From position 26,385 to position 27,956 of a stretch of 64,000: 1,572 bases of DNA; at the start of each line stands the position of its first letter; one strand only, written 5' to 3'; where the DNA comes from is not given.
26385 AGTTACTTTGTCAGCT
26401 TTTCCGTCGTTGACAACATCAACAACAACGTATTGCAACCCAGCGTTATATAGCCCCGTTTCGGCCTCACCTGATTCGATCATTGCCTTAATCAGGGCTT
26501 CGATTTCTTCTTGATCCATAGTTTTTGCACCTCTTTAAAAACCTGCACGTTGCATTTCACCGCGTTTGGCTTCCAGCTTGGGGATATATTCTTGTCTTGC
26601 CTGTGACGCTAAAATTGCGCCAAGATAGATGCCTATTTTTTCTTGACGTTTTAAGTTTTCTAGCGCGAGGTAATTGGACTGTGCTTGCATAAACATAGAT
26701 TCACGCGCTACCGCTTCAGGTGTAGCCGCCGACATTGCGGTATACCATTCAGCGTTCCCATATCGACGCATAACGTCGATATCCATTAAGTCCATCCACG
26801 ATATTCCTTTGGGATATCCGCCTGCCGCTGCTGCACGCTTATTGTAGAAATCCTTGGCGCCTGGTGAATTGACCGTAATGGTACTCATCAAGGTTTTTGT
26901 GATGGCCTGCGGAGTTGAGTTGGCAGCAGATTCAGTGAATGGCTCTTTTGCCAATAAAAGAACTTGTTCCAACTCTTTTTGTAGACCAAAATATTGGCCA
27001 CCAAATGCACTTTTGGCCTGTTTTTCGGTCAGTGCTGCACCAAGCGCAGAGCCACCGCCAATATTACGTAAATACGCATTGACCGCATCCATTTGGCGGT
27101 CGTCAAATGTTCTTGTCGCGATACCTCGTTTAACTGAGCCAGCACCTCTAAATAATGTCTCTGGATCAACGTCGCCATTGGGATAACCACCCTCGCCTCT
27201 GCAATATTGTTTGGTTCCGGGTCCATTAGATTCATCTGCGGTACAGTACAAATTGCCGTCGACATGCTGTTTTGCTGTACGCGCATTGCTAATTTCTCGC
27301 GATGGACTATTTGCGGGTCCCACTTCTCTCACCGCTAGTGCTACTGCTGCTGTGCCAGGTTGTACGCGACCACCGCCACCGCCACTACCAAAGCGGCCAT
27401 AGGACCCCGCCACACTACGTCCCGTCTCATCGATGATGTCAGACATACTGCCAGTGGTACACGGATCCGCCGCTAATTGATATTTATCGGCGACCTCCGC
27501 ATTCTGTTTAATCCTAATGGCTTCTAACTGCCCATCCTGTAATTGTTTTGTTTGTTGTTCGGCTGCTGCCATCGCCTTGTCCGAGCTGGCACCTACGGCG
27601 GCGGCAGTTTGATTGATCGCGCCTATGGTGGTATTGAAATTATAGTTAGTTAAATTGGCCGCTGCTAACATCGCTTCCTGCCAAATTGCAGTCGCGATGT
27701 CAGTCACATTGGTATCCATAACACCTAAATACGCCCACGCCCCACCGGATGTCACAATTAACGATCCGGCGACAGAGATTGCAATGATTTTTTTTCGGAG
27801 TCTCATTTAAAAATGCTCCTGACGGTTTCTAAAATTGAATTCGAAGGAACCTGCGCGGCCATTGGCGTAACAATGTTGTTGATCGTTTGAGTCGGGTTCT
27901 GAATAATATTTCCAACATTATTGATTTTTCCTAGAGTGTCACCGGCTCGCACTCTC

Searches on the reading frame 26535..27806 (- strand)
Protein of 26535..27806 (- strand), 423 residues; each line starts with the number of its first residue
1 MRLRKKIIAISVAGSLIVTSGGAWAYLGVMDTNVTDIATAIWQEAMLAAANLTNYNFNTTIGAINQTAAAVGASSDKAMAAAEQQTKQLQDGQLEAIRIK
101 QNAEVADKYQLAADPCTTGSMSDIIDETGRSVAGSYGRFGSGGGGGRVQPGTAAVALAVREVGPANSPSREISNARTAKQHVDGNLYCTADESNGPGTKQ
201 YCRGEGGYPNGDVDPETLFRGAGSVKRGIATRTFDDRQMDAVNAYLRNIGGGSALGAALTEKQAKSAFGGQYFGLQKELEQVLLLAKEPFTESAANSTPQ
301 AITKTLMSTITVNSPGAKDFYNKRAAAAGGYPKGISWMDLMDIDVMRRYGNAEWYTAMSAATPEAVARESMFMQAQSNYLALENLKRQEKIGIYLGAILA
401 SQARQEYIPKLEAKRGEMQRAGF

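Call 10: search_protein_families(library=pfam, proteins=[window:26535-27806:-], max_evalue=0.01)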
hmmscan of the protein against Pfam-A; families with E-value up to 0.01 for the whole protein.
window:26535-27806:- (423 aa): 0 families

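Call 11: search_protein_families(library=phrogs, proteins=[window:26535-27806:-], max_evalue=0.001)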
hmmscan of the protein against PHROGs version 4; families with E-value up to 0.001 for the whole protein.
window:26535-27806:- (423 aa): 0 families

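Call 35: find_homologous_proteins(query=window:26535-27806:-)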
Query window:26535-27806:- (423 aa): 5 proteins with E <= 0.001 among 8000 candidates.
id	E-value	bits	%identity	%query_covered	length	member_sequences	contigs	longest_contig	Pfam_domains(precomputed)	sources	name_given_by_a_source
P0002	3.1e-273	924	100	100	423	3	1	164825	PF28212.1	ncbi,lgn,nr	ncbi:MAG: conjugal transfer protein TraW [bacterium]|nr:conjugal transfer protein TraW [bacterium]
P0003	1.1e-226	771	83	100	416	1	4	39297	PF28212.1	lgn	-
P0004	1.4e-153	530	60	100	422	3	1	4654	PF28212.1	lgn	-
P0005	1.6e-140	487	56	100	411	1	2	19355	PF28212.1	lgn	-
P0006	4.9e-132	459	55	100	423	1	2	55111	PF28212.1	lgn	-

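Call 36: find_encoding_contigs(protein=P0003, flank=10000, max_places=4)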
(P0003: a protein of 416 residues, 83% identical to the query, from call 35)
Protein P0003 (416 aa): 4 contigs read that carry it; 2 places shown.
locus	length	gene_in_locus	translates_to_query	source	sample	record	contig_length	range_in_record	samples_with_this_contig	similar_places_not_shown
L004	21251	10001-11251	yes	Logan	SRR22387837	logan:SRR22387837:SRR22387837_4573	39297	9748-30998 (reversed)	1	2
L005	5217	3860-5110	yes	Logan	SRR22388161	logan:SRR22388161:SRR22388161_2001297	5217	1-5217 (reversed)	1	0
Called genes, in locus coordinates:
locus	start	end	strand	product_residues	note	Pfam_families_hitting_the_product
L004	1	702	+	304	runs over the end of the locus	PF00145:DNA_methylase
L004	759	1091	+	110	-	-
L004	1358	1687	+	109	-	-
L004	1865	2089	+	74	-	-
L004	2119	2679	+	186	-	-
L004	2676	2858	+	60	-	-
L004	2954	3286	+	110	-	-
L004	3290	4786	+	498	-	PF01751:Toprim, PF01131:Topoisom_bac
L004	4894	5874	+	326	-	PF08401:ArdcN, PF18818:MPTase-PolyVal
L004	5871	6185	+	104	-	-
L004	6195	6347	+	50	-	-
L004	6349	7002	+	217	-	PF01131:Topoisom_bac, PF01396:Zn_ribbon_Top1 (weak)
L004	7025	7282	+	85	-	-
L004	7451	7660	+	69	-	-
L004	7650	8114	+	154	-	-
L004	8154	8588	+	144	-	-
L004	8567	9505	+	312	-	-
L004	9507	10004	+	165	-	-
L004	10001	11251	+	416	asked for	PF28212:TraW-like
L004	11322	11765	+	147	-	-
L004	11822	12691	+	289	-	-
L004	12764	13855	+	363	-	-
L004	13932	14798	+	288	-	PF00149:Metallophos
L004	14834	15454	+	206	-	-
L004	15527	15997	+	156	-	PF23310:TPR_27 (faint)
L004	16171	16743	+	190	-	-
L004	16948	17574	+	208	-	-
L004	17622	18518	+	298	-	PF04381:RdgC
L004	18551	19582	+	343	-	PF01434:Peptidase_M41 (weak)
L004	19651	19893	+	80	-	-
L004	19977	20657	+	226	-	-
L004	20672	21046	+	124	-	-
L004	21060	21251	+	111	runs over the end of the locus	-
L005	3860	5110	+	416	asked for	PF28212:TraW-like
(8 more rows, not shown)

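Call 37: find_encoding_contigs(protein=P0006, flank=10000, max_places=3)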
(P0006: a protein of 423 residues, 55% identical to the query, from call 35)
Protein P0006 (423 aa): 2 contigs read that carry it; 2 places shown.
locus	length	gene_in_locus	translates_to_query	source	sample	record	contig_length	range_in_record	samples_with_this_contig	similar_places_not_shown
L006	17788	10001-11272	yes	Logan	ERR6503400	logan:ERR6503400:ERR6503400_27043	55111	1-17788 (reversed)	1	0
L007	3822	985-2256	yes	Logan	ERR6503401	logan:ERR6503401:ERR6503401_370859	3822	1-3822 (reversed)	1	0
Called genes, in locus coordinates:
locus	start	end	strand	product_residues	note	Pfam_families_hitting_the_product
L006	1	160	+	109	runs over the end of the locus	-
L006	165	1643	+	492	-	PF01751:Toprim, PF01131:Topoisom_bac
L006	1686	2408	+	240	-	-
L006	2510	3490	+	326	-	PF08401:ArdcN, PF18818:MPTase-PolyVal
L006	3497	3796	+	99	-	-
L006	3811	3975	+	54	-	-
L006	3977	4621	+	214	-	PF01131:Topoisom_bac, PF01396:Zn_ribbon_Top1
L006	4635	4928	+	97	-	-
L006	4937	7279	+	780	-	PF18796:LPD1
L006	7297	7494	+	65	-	-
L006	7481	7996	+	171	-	-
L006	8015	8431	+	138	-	-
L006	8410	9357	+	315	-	-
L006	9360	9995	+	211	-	-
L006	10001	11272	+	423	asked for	PF28212:TraW-like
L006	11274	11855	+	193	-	-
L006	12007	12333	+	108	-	-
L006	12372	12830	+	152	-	-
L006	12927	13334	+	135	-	-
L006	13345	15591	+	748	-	-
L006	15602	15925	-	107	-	-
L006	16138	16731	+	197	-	-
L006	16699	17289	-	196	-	-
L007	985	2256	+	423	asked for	PF28212:TraW-like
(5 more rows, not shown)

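Call 38: find_encoding_contigs(protein=P0005, flank=10000, max_places=3)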
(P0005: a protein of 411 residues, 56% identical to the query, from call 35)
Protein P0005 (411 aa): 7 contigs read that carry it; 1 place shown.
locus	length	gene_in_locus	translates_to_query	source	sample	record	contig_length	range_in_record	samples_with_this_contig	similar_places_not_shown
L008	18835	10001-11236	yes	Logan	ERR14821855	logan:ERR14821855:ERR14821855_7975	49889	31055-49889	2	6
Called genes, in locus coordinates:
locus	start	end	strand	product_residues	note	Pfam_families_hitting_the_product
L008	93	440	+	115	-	-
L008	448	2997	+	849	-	-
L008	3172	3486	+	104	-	-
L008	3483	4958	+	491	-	PF01751:Toprim, PF01131:Topoisom_bac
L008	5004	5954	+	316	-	PF08401:ArdcN, PF18818:MPTase-PolyVal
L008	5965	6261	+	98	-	-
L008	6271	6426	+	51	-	-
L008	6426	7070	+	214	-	PF01131:Topoisom_bac, PF01396:Zn_ribbon_Top1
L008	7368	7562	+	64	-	-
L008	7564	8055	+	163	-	-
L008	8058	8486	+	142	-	-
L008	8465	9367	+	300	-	-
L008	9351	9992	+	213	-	-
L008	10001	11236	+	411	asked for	PF28212:TraW-like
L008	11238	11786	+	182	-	-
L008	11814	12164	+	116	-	-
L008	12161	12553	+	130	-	-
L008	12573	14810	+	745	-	-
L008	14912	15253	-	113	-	-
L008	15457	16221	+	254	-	-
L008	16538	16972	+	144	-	PF20432:Xre-like-HTH, PF09722:Xre_MbcA_ParS_C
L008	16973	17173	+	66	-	PF08808:RES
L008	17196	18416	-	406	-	PF12323:HTH_OrfB_IS605, PF01385:OrfB_IS605, PF07282:Cas12f1-like_TNB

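Call 51: find_related_loci(query=A1, collection=genome_contigs, flank=10000)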
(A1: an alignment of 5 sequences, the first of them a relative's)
Query A1 (423 aa) in genome_contigs; peptide patterns used: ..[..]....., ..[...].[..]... (x = any residue, [..] = any of these).
104 stretches matched a pattern, but none encodes a relative of the query by tblastn (E <= 1e-3).

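Call 54: find_related_loci(query=A1, collection=metagenome_contigs, flank=10000)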
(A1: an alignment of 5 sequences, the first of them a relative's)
Query A1 (423 aa) in metagenome_contigs; peptide patterns used: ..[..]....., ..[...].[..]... (x = any residue, [..] = any of these).
181 stretches matched a pattern, but none encodes a relative of the query by tblastn (E <= 1e-3).

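Call 81: search_dna_similar(query=window:26535-27806:-, collection=plasmids, mode=protein, max_evalue=0.00001, max_rows=25)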
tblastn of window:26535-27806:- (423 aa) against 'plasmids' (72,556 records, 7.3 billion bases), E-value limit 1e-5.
Records with a match: 3446; places in all: 3457; records where one place covers at least 80% of the query: 1016.
Best place of each record, by identity: <60% 3446.
By first word of the organism name: Escherichia 1387; Klebsiella 916; Salmonella 447; Enterobacter 175; Serratia 126; Shigella 109; Pseudomonas 86; Citrobacter 76; Yersinia 25; Xanthomonas 13; and 32 more.
By predicted mobility (MOB-suite, as given by PLSDB): conjugative 3153; mobilizable 162; non-mobilizable 131.
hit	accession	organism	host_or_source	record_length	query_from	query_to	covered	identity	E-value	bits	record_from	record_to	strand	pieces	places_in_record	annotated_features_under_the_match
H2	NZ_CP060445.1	Citrobacter cronae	Manis javanica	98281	1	411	97%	29.3%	1e-18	96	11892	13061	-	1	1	traW: conjugal transfer protein TraW | hypothetical protein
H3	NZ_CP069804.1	Citrobacter sp. B72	cell culture,water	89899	1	411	97%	28.9%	8e-18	94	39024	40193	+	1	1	traW: conjugal transfer protein TraW | ATP-binding protein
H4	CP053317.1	Salmonella enterica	Isolate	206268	1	411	97%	28.9%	3e-17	92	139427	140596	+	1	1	record has no annotation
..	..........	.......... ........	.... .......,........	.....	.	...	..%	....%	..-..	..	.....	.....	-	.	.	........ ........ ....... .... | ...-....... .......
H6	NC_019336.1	Salmonella sp. 40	iguana,fecal sample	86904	1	411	97%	28.9%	5e-17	91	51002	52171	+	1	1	traW: conjugal transfer protein TraW | ATP-binding protein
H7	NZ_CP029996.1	Salmonella enterica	-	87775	1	411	97%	28.9%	5e-17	91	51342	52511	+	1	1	traW: conjugal transfer protein TraW | ATP-binding protein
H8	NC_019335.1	Salmonella sp. 14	reptile,fecal sample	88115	1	411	97%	28.9%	5e-17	91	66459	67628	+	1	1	traW: conjugal transfer protein TraW | ATP-binding protein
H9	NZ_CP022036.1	Salmonella enterica subsp. enterica serovar Onderstepoort ...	-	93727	1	411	97%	28.9%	5e-17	91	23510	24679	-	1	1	traW: conjugal transfer protein TraW | ATP-binding protein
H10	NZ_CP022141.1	Salmonella enterica subsp. salamae serovar 55:k:z39 str. ...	Chamaeleonidae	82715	1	411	97%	28.9%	7e-17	91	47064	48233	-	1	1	traW: conjugal transfer protein TraW | ATP-binding protein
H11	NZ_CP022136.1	Salmonella enterica subsp. diarizonae serovar 65:c:z str. ...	-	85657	1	411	97%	28.2%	8e-18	94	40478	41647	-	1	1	traW: conjugal transfer protein TraW | ATP-binding protein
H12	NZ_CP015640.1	Pseudomonas lurida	Miscanthus x giganteus,Interior of ...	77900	3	418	98%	26.8%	3e-15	86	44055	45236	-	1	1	traW: conjugal transfer protein TraW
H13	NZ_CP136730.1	Citrobacter braakii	Homo sapiens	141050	1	412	97%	26.7%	5e-12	76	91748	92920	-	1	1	traW: conjugal transfer protein TraW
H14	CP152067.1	Salmonella enterica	mallard duck,bacterial ...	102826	4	414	97%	26.7%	2e-13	80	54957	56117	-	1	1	traW: conjugal transfer protein TraW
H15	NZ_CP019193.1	Salmonella enterica subsp. enterica serovar Rubislaw str. ...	-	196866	4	414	97%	26.0%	9e-17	90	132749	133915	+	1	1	traW: conjugal transfer protein TraW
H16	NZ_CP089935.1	Erwinia tracheiphila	Cucumis melo,cell culture,Infected ...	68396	3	414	97%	25.7%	8e-19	97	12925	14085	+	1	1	traW: conjugal transfer protein TraW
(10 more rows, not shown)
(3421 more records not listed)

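Call 82: get_annotated_region(hit=H12, flank=9000)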
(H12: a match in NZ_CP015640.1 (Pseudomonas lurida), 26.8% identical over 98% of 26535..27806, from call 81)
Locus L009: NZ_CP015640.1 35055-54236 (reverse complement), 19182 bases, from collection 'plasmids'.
description: Pseudomonas lurida strain L228 plasmid unnamed, complete sequence
organism: Pseudomonas lurida (NCBI taxid 244566)
taxonomy: Bacteria; Pseudomonadota; Gammaproteobacteria; Pseudomonadales; Pseudomonadaceae; Pseudomonas; Pseudomonas lurida
host: -; source: Miscanthus x giganteus,Interior of surface sterilised leaf tissue; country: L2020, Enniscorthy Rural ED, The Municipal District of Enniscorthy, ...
typing (MOB-suite, as given by PLSDB): conjugative; replicon rep_cluster_2014; relaxase MOBP; mating-pair formation MPF_I
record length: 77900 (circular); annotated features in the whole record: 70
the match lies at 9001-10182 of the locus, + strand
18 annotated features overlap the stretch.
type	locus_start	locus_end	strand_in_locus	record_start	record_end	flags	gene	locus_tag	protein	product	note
CDS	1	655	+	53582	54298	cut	-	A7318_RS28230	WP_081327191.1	DotI/IcmL/TraM family protein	-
CDS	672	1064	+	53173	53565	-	-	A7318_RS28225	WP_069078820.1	hypothetical protein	-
CDS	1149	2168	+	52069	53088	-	-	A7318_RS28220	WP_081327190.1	DotH/IcmK family type IV secretion protein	-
CDS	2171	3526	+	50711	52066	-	traO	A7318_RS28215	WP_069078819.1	conjugal transfer protein TraO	-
CDS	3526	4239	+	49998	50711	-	traP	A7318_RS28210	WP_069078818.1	conjugal transfer protein TraP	-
CDS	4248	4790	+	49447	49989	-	traQ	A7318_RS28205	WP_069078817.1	conjugal transfer protein TraQ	-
CDS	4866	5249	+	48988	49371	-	-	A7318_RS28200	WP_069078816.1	DUF6750 family protein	-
CDS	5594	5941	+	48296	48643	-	-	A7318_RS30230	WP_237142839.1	hypothetical protein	-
CDS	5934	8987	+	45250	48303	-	-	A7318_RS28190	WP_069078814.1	ATP-binding protein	-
CDS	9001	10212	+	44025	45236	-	traW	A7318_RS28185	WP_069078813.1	conjugal transfer protein TraW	-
CDS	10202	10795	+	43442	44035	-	traX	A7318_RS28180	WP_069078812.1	conjugal transfer protein TraX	-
CDS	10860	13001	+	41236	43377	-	-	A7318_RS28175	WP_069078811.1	DotA/TraY family protein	-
CDS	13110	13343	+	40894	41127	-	-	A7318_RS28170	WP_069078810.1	helix-turn-helix transcriptional regulator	-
CDS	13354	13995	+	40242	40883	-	excA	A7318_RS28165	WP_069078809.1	plasmid IncI1-type surface exclusion protein ExcA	-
CDS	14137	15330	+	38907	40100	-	-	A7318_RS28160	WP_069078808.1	conjugal transfer protein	-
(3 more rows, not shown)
